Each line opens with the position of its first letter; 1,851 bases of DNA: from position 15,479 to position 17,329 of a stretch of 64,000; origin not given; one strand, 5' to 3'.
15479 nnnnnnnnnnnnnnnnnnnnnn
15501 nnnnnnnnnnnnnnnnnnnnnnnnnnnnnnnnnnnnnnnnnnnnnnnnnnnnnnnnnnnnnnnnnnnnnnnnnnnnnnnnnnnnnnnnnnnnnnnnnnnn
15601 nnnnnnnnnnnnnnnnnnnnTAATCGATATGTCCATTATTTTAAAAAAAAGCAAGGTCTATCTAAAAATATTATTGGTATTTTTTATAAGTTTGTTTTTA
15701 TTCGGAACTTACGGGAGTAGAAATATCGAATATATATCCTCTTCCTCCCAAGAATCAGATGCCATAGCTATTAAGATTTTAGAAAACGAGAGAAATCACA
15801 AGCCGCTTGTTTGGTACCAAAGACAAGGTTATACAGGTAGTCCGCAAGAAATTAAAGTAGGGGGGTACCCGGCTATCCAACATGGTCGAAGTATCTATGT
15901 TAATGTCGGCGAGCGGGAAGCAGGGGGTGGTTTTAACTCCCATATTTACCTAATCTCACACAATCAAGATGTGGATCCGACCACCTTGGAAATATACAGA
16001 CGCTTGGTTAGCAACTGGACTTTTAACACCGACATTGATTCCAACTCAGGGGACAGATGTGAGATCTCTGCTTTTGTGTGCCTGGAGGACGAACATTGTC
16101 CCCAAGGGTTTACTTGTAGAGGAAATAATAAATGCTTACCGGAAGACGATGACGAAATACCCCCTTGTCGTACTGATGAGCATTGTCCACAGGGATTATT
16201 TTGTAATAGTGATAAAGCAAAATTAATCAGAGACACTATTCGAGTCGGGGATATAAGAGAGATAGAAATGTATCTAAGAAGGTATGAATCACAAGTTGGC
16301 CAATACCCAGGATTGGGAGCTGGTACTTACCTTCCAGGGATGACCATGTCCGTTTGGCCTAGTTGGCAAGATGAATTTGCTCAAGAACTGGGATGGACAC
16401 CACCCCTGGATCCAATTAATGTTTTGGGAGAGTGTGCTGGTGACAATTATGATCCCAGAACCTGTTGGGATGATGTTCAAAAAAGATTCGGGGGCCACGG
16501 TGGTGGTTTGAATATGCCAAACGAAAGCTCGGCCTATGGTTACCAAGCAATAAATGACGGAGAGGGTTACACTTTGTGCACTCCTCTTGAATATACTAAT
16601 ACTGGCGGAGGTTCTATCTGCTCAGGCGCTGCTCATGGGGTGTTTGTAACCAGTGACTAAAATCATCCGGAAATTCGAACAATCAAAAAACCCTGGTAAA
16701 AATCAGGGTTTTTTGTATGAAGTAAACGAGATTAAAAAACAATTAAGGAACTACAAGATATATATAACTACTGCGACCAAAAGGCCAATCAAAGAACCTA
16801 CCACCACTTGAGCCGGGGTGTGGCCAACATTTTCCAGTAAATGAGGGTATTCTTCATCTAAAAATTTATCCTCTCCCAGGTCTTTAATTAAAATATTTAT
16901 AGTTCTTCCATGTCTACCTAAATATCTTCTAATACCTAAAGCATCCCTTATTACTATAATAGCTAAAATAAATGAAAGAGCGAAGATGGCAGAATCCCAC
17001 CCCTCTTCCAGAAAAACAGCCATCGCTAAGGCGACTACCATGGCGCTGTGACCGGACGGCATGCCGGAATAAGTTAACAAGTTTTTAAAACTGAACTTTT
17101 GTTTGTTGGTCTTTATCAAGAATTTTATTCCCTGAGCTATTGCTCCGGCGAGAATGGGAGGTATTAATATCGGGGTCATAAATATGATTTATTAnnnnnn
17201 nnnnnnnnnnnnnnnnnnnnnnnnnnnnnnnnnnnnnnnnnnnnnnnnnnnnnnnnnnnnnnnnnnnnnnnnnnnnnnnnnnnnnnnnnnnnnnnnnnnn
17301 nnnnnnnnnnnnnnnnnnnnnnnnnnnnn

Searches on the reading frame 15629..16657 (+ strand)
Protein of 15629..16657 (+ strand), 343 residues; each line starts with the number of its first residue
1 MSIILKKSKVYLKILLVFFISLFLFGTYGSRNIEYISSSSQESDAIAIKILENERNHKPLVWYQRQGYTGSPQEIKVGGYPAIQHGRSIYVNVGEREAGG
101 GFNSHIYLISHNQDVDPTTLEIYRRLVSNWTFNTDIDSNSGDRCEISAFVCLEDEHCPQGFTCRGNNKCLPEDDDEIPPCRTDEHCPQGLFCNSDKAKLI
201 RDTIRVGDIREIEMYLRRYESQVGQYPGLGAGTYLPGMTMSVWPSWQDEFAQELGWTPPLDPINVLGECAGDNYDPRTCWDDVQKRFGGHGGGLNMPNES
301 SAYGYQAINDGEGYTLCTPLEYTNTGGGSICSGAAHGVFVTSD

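Call 36: search_protein_families(library=pfam, proteins=[window:15629-16657:+], max_evalue=0.00001)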
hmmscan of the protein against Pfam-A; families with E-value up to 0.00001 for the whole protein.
window:15629-16657:+ (343 aa): 0 families

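Call 40: search_protein_families(library=ncbifam, proteins=[window:15629-16657:+], max_evalue=0.001)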
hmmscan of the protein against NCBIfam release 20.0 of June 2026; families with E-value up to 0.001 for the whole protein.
window:15629-16657:+ (343 aa): 1 family
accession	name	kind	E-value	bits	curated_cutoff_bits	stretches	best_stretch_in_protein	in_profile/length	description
TIGR04201.1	Myxo_Cys_RPT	repeat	3e-06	27.1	25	0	151-167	5-21/22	Cys-rich repeat-containing protein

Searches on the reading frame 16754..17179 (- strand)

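Call 37: search_protein_families(library=pfam, proteins=[window:16754-17179:-], max_evalue=0.00001)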
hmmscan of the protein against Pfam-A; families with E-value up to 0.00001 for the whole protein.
window:16754-17179:- (142 aa): 2 families
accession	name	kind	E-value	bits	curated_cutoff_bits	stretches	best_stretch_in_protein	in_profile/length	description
PF02681.20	DUF212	-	1.8e-37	128.8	26.5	1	4-135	5-126/126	Divergent PAP2 family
PF01569.27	PAP2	-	2e-08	34.5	27.2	0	28-90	47-102/130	PAP2 superfamily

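Call 53: search_protein_families(library=ncbifam, proteins=[window:16754-17179:-], max_evalue=0.00001)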
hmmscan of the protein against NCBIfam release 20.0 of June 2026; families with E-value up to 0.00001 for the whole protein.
window:16754-17179:- (142 aa): 0 families
